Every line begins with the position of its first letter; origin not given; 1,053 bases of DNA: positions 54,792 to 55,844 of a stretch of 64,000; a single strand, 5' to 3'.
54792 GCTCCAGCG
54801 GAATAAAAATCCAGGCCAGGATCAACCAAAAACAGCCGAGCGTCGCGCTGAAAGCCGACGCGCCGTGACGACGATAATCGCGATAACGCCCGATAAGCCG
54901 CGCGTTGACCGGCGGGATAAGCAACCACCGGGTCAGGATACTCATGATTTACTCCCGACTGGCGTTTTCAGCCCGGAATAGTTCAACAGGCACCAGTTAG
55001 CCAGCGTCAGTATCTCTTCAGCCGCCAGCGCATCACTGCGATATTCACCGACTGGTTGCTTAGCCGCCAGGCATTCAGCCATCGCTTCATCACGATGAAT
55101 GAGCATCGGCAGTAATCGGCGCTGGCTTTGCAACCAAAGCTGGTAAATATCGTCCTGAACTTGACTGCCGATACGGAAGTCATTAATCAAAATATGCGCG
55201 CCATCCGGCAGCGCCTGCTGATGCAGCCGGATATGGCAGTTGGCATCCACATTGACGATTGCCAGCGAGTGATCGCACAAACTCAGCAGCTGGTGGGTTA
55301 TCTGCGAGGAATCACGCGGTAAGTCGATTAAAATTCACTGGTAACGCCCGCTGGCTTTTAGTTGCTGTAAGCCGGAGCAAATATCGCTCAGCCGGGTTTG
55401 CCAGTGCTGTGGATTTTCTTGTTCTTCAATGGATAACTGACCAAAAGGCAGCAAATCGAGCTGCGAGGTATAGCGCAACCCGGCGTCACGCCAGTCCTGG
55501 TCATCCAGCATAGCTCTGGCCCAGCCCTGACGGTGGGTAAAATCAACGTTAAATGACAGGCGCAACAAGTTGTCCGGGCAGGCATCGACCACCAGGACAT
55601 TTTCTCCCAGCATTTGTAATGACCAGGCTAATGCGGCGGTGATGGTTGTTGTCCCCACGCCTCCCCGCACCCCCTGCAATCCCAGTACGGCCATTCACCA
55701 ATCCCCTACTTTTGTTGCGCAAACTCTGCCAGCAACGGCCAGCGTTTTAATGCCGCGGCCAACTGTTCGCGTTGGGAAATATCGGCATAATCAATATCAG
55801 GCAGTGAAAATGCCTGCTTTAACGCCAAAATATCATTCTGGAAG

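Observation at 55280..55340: Premature TGA stop in bcsQ at codon 120, a different lesion from the K-12 codon-6 stop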

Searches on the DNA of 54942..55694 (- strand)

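Call 4: search_dna_similar(query=window:54942-55694:-, collection=ecoli_genomes, mode=near, max_rows=40)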
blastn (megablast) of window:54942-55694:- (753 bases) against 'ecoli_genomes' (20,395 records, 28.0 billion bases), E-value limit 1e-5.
Records with a match: 5285; places in all: 5286; records where one place covers at least 80% of the query: 5247.
Genomes with a match: 5285 of 5426; with a place that covers at least 80% of the query: 5247. Places per genome that has any: lowest 1, median 1, highest 2. On chromosomes: 5286 places; on plasmids: 0.
Best place of each record, by identity: >=99% 455; 95-99% 4829; 90-95% 1.
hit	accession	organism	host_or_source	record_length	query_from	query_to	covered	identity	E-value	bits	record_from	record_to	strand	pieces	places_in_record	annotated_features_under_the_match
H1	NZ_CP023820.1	Escherichia coli strain 7/2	Homo sapiens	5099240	1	753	100%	100.0%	0e+0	1391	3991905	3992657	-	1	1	bcsQ: cellulose biosynthesis protein BcsQ | bcsA: UDP-forming cellulose synthase catalytic subunit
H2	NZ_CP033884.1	Escherichia coli strain 50579417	Homo sapiens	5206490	1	753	100%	100.0%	0e+0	1391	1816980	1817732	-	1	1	bcsQ: cellulose biosynthesis protein BcsQ | bcsA: UDP-forming cellulose synthase catalytic subunit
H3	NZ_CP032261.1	Escherichia coli strain AR_0067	missing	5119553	1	753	100%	100.0%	0e+0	1391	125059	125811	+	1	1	bcsQ: cellulose biosynthesis protein BcsQ | bcsA: UDP-forming cellulose synthase catalytic subunit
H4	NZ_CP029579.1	Escherichia coli strain DA33137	Homo sapiens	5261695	1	753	100%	100.0%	0e+0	1391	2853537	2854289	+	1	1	bcsQ: cellulose biosynthesis protein BcsQ | bcsA: UDP-forming cellulose synthase catalytic subunit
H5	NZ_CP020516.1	Escherichia coli strain 222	Homo sapiens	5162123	1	753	100%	100.0%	0e+0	1391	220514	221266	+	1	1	bcsQ: cellulose biosynthesis protein BcsQ | bcsA: UDP-forming cellulose synthase catalytic subunit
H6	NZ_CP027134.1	Escherichia coli strain AR_0372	missing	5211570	1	753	100%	100.0%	0e+0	1391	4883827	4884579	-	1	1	bcsQ: cellulose biosynthesis protein BcsQ | bcsA: UDP-forming cellulose synthase catalytic subunit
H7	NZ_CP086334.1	Escherichia coli strain EBJ003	Homo sapiens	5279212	1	753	100%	100.0%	0e+0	1391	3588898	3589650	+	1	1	bcsQ: cellulose biosynthesis protein BcsQ | bcsA: UDP-forming cellulose synthase catalytic subunit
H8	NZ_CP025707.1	Escherichia coli strain YDC107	Homo sapiens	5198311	1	753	100%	100.0%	0e+0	1391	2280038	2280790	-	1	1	bcsQ: cellulose biosynthesis protein BcsQ | bcsA: UDP-forming cellulose synthase catalytic subunit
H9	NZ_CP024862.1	Escherichia coli strain AR_0015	missing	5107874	1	753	100%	100.0%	0e+0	1391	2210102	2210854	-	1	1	bcsQ: cellulose biosynthesis protein BcsQ | bcsA: UDP-forming cellulose synthase catalytic subunit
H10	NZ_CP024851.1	Escherichia coli strain AR_0006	missing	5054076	1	753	100%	100.0%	0e+0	1391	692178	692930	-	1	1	bcsQ: cellulose biosynthesis protein BcsQ | bcsA: UDP-forming cellulose synthase catalytic subunit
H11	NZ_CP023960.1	Escherichia coli strain FDAARGOS_448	Homo sapiens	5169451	1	753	100%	100.0%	0e+0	1391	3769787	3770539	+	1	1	bcsQ: cellulose biosynthesis protein BcsQ | bcsA: UDP-forming cellulose synthase catalytic subunit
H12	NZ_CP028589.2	Escherichia coli strain WCHEC4533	Homo sapiens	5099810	1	753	100%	100.0%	0e+0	1391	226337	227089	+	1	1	bcsQ: cellulose biosynthesis protein BcsQ | bcsA: UDP-forming cellulose synthase catalytic subunit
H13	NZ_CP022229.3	Escherichia coli strain WCHEC96200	Homo sapiens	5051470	1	753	100%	100.0%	0e+0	1391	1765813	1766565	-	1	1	bcsQ: cellulose biosynthesis protein BcsQ | bcsA: UDP-forming cellulose synthase catalytic subunit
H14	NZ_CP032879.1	Escherichia coli strain WCHEC000837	Homo sapiens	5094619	1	753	100%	100.0%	0e+0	1391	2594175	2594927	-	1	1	bcsQ: cellulose biosynthesis protein BcsQ | bcsA: UDP-forming cellulose synthase catalytic subunit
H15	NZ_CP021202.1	Escherichia coli strain Z1002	Homo sapiens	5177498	1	753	100%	100.0%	0e+0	1391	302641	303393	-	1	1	bcsQ: cellulose biosynthesis protein BcsQ | bcsA: UDP-forming cellulose synthase catalytic subunit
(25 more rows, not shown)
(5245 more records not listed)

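Call 5: get_annotated_region(hit=H1, flank=6000)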
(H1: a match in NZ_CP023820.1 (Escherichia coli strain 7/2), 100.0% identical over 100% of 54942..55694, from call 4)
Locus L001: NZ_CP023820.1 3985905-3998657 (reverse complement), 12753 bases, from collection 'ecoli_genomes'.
description: Escherichia coli strain 7/2 chromosome, complete genome
organism: Escherichia coli strain 7/2 (NCBI taxid 562)
replicon: chromosome; assembly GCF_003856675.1
host: Homo sapiens; source: feces; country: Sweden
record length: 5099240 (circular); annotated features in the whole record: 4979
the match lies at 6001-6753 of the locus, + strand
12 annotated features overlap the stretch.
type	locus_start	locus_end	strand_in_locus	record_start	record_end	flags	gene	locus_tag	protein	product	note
CDS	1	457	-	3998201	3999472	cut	yhjV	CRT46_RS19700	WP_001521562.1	aromatic amino acid transport family protein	-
CDS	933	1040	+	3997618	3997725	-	-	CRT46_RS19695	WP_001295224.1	type I toxin-antitoxin system toxin Ldr family protein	-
CDS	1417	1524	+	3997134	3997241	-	-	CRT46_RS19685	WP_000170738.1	type I toxin-antitoxin system toxin Ldr family protein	-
CDS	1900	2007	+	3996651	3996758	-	-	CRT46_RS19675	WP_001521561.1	type I toxin-antitoxin system toxin Ldr family protein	-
CDS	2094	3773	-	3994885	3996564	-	bcsG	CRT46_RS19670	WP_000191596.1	cellulose biosynthesis protein BcsG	-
CDS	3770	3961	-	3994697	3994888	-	bcsF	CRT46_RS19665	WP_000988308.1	cellulose biosynthesis protein BcsF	-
CDS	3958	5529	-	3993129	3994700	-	bcsE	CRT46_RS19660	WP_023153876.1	cellulose biosynthesis c-di-GMP-binding protein BcsE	-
CDS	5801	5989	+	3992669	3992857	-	bcsR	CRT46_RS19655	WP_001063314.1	cellulose biosynthesis protein BcsR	-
CDS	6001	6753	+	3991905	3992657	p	bcsQ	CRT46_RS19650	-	cellulose biosynthesis protein BcsQ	internal stop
CDS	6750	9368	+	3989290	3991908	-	bcsA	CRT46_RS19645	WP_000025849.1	UDP-forming cellulose synthase catalytic subunit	-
CDS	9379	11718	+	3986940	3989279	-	bcsB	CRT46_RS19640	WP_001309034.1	cellulose biosynthesis cyclic di-GMP-binding regulatory protein BcsB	-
CDS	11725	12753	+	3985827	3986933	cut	bcsZ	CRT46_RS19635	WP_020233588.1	cellulose synthase complex periplasmic endoglucanase BcsZ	-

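Call 6: search_dna_similar(query=window:55296-55376:-, collection=ecoli_genomes, mode=near, max_rows=60, rows=spread)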
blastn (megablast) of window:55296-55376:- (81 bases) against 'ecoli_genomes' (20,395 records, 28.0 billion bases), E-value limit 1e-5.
Records with a match: 5210; places in all: 5211; records where one place covers at least 80% of the query: 5209.
Genomes with a match: 5210 of 5426; with a place that covers at least 80% of the query: 5209. Places per genome that has any: lowest 1, median 1, highest 2. On chromosomes: 5211 places; on plasmids: 0.
Best place of each record, by identity: >=99% 93; 95-99% 5117.
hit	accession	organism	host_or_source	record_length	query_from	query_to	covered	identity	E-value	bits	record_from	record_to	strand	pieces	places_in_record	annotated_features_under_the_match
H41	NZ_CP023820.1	Escherichia coli strain 7/2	Homo sapiens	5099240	1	81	100%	100.0%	6e-34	150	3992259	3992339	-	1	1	bcsQ: cellulose biosynthesis protein BcsQ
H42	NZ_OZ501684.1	Escherichia coli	Homo sapiens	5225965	1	81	100%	100.0%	6e-34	150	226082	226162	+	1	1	bcsQ: cellulose biosynthesis protein BcsQ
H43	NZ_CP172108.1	Escherichia coli strain QL57EC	swine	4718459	1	81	100%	98.8%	3e-32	145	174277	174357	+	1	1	bcsQ: cellulose biosynthesis protein BcsQ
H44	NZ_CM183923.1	Escherichia coli strain GMF065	Homo sapiens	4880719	1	81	100%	98.8%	3e-32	145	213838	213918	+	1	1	bcsQ: cellulose biosynthesis protein BcsQ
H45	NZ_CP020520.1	Escherichia coli strain 190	Homo sapiens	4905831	1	81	100%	97.5%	1e-30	139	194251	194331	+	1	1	bcsQ: cellulose biosynthesis protein BcsQ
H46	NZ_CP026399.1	Escherichia coli strain ECONIH4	-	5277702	1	81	100%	97.5%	1e-30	139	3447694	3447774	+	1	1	bcsQ: cellulose biosynthesis protein BcsQ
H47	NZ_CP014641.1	Escherichia coli strain BLK9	engineered variant of Escherichia coli ...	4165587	1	81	100%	97.5%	1e-30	139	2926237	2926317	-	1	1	bcsQ: cellulose biosynthesis protein BcsQ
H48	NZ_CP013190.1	Escherichia coli strain FORC_031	Homo sapiens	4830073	1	81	100%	97.5%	1e-30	139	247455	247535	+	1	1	bcsQ: cellulose biosynthesis protein BcsQ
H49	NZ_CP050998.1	Escherichia coli O39:NM str. F8704-2 strain F8704-2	missing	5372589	1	81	100%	97.5%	1e-30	139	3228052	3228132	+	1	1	bcsQ: cellulose biosynthesis protein BcsQ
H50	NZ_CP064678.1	Escherichia coli K-12 strain CETR3G40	not applicable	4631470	1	81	100%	97.5%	1e-30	139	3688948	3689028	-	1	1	bcsQ: cellulose biosynthesis protein BcsQ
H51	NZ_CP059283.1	Escherichia coli strain SY3626_hybrid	chicken meat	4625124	1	81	100%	97.5%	1e-30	139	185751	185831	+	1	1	bcsQ: cellulose biosynthesis protein BcsQ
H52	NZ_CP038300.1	Escherichia coli O157:H7 strain SS TX 754-1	cattle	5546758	1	81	100%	97.5%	1e-30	139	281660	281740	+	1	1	bcsQ: cellulose biosynthesis protein BcsQ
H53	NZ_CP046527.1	Escherichia coli strain RM19259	River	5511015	1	81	100%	97.5%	1e-30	139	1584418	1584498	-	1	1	bcsQ: cellulose biosynthesis protein BcsQ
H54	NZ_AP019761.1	Escherichia coli O111:H- strain 110512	Homo sapiens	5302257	1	81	100%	97.5%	1e-30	139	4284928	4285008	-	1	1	bcsQ: cellulose biosynthesis protein BcsQ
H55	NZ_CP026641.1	Escherichia coli strain FORC_082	chicken meat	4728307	1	81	100%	97.5%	1e-30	139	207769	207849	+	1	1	bcsQ: cellulose biosynthesis protein BcsQ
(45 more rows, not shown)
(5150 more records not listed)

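Call 7: get_annotated_region(hit=H43, flank=400)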
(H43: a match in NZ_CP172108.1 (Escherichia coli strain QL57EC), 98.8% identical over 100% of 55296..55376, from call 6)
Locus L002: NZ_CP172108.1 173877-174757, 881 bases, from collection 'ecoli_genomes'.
description: Escherichia coli strain QL57EC chromosome, complete genome
organism: Escherichia coli strain QL57EC (NCBI taxid 562)
replicon: chromosome; assembly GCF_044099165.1
host: swine; source: -; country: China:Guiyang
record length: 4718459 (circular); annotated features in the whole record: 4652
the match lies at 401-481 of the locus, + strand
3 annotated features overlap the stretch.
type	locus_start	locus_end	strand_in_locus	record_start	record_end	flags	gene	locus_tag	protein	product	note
CDS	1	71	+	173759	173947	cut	bcsR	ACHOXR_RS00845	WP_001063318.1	cellulose biosynthesis protein BcsR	-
CDS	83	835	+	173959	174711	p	bcsQ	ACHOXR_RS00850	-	cellulose biosynthesis protein BcsQ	internal stop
CDS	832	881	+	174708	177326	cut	bcsA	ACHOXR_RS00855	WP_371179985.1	UDP-forming cellulose synthase catalytic subunit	-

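Call 8: get_annotated_region(hit=H44, flank=400)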
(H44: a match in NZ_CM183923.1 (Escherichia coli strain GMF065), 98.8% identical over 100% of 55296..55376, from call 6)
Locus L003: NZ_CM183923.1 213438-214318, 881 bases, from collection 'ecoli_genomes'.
description: Escherichia coli strain GMF065 chromosome, whole genome shotgun sequence
organism: Escherichia coli strain GMF065 (NCBI taxid 562)
replicon: chromosome; assembly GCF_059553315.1
host: Homo sapiens; source: -; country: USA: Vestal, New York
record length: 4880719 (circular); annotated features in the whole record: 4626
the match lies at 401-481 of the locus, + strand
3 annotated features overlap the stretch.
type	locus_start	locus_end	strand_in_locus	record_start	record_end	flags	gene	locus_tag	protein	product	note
CDS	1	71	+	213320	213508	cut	bcsR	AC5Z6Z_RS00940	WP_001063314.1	cellulose biosynthesis protein BcsR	-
CDS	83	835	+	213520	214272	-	bcsQ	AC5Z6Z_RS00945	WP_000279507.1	cellulose biosynthesis protein BcsQ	-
CDS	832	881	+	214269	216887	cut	bcsA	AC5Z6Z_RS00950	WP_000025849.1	UDP-forming cellulose synthase catalytic subunit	-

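Call 9: get_annotated_region(hit=H50, flank=400)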
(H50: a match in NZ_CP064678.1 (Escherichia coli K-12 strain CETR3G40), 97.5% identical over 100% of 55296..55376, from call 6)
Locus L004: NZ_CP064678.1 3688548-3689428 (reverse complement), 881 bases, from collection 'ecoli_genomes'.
description: Escherichia coli K-12 strain CETR3G40 chromosome, complete genome
organism: Escherichia coli K-12 strain CETR3G40 (NCBI taxid 83333)
replicon: chromosome; assembly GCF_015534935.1
host: not applicable; source: -; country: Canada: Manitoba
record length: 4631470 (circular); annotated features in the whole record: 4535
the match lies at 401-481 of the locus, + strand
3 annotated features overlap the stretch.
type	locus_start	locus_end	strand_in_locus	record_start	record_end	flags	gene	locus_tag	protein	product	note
CDS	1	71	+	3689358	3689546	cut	bcsR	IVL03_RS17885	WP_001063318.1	cellulose biosynthesis protein BcsR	-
CDS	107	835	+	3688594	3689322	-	bcsQ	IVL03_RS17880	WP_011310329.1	cellulose biosynthesis protein BcsQ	-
CDS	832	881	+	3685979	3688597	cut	bcsA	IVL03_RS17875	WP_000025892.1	UDP-forming cellulose synthase catalytic subunit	-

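Call 10: get_annotated_region(hit=H42, flank=400)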
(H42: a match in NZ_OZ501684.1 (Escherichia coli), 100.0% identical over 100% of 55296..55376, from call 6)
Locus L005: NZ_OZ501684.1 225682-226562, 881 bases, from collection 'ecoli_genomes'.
description: Escherichia coli isolate NRZ88308 chromosome 1, complete sequence
organism: Escherichia coli (NCBI taxid 562)
replicon: chromosome; assembly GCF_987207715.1
host: Homo sapiens; source: swab; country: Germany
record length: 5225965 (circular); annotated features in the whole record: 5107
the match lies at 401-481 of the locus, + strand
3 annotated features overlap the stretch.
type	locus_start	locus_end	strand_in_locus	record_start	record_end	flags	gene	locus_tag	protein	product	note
CDS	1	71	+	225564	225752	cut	bcsR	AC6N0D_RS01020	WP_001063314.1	cellulose biosynthesis protein BcsR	-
CDS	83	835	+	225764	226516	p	bcsQ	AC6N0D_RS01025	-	cellulose biosynthesis protein BcsQ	internal stop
CDS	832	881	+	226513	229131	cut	bcsA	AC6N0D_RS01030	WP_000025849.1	UDP-forming cellulose synthase catalytic subunit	-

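Call 12: search_dna_similar(query=L002:401-481:+, collection=ecoli_genomes, mode=near, max_rows=30)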
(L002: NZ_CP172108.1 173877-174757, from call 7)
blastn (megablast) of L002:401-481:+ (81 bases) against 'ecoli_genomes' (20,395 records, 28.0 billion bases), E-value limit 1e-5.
Records with a match: 5267; places in all: 5269; records where one place covers at least 80% of the query: 5265.
Genomes with a match: 5267 of 5426; with a place that covers at least 80% of the query: 5265. Places per genome that has any: lowest 1, median 1, highest 2. On chromosomes: 5269 places; on plasmids: 0.
Best place of each record, by identity: >=99% 6; 95-99% 5261.
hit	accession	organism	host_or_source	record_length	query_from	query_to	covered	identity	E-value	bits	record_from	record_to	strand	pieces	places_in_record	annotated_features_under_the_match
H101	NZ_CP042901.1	Escherichia coli strain CFSAN061762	missing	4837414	1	81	100%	100.0%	6e-34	150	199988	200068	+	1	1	bcsQ: cellulose biosynthesis protein BcsQ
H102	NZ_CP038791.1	Escherichia coli strain PF9285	bovine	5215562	1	81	100%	100.0%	6e-34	150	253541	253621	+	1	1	bcsQ: cellulose biosynthesis protein BcsQ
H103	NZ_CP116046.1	Escherichia coli strain EC812A1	Anal swab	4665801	1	81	100%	100.0%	6e-34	150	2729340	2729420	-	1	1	bcsQ: cellulose biosynthesis protein BcsQ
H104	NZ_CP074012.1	Escherichia coli strain PI24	Pig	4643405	1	81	100%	100.0%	6e-34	150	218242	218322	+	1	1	bcsQ: cellulose biosynthesis protein BcsQ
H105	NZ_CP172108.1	Escherichia coli strain QL57EC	swine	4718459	1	81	100%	100.0%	6e-34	150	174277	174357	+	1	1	bcsQ: cellulose biosynthesis protein BcsQ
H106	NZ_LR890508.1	Escherichia coli strain MSB1_9I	Homo sapiens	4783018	1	81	100%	100.0%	6e-34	150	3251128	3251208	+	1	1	bcsQ: cellulose biosynthesis protein BcsQ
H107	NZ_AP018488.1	Escherichia coli O157:H7 strain PV15-279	Homo sapiens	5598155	1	81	100%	98.8%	3e-32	145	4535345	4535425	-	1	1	bcsQ: cellulose biosynthesis protein BcsQ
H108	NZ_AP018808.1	Escherichia coli strain E2865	Bos taurus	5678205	1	81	100%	98.8%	3e-32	145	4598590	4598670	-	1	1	bcsQ: cellulose biosynthesis protein BcsQ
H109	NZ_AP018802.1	Escherichia coli strain E2863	Bos taurus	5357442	1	81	100%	98.8%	3e-32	145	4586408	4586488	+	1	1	bcsQ: cellulose biosynthesis protein BcsQ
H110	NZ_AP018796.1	Escherichia coli strain E2855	Bos taurus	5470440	1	81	100%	98.8%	3e-32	145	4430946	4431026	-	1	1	bcsQ: cellulose biosynthesis protein BcsQ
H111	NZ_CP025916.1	Escherichia coli strain 120899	Homo sapiens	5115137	1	81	100%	98.8%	3e-32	145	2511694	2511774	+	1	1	bcsQ: cellulose biosynthesis protein BcsQ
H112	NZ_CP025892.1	Escherichia coli strain 503025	Homo sapiens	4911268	1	81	100%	98.8%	3e-32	145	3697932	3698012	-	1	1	bcsQ: cellulose biosynthesis protein BcsQ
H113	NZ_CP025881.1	Escherichia coli strain 503440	Homo sapiens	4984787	1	81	100%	98.8%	3e-32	145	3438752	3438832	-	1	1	bcsQ: cellulose biosynthesis protein BcsQ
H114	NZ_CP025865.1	Escherichia coli strain 504211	Homo sapiens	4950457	1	81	100%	98.8%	3e-32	145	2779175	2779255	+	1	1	bcsQ: cellulose biosynthesis protein BcsQ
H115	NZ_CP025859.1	Escherichia coli strain 504239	Homo sapiens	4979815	1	81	100%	98.8%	3e-32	145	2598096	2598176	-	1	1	bcsQ: cellulose biosynthesis protein BcsQ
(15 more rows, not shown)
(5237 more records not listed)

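Call 37: get_annotated_region(hit=H101, flank=4000)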
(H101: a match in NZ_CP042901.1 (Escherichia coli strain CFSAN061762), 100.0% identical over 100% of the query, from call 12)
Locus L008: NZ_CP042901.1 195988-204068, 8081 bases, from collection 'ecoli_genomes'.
description: Escherichia coli strain CFSAN061762 chromosome, complete genome
organism: Escherichia coli strain CFSAN061762 (NCBI taxid 562)
replicon: chromosome; assembly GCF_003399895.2
host: missing; source: raw milk cheese; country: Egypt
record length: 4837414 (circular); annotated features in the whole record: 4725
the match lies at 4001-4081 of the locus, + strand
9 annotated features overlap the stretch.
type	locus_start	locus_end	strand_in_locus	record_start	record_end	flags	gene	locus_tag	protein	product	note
CDS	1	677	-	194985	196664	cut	bcsG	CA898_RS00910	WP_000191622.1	cellulose biosynthesis protein BcsG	-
CDS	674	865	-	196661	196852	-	bcsF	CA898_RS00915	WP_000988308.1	cellulose biosynthesis protein BcsF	-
CDS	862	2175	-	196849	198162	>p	bcsE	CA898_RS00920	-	cellulose biosynthesis c-di-GMP-binding protein BcsE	incomplete; partial in the middle of a contig; missing N-terminus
CDS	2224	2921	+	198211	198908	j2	-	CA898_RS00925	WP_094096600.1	IS1-like element IS1A family transposase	programmed frameshift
CDS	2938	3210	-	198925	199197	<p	-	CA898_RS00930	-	BcsE family c-di-GMP-binding protein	incomplete; partial in the middle of a contig; missing C-terminus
CDS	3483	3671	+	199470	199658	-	bcsR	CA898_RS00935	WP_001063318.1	cellulose biosynthesis protein BcsR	-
CDS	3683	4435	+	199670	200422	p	bcsQ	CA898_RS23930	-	cellulose biosynthesis protein BcsQ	internal stop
CDS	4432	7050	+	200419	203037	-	bcsA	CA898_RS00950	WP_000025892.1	UDP-forming cellulose synthase catalytic subunit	-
CDS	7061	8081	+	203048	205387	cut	bcsB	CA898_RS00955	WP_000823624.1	cellulose biosynthesis cyclic di-GMP-binding regulatory protein BcsB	-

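Call 38: get_annotated_region(hit=H102, flank=4000)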
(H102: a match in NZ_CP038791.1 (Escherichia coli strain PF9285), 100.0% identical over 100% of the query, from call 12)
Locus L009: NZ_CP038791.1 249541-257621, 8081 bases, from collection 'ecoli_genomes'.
description: Escherichia coli strain PF9285 chromosome, complete genome
organism: Escherichia coli strain PF9285 (NCBI taxid 562)
replicon: chromosome; assembly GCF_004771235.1
host: bovine; source: Rectal swab from healthy swiss fattening veal calves; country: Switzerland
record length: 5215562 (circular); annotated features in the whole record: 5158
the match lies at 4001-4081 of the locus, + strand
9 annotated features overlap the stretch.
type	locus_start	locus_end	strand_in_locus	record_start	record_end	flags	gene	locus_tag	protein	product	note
CDS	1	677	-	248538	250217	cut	bcsG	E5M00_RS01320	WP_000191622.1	cellulose biosynthesis protein BcsG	-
CDS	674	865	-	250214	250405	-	bcsF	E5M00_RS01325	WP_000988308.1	cellulose biosynthesis protein BcsF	-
CDS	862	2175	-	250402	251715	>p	bcsE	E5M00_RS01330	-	cellulose biosynthesis c-di-GMP-binding protein BcsE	incomplete; partial in the middle of a contig; missing N-terminus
CDS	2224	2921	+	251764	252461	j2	-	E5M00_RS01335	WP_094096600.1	IS1-like element IS1A family transposase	programmed frameshift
CDS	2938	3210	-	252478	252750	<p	-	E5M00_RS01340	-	BcsE family c-di-GMP-binding protein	incomplete; partial in the middle of a contig; missing C-terminus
CDS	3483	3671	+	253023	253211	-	bcsR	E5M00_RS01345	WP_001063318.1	cellulose biosynthesis protein BcsR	-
CDS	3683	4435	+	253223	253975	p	bcsQ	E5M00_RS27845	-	cellulose biosynthesis protein BcsQ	internal stop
CDS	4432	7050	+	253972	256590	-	bcsA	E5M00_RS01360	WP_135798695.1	UDP-forming cellulose synthase catalytic subunit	-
CDS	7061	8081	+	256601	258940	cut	bcsB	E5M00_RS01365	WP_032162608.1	cellulose biosynthesis cyclic di-GMP-binding regulatory protein BcsB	-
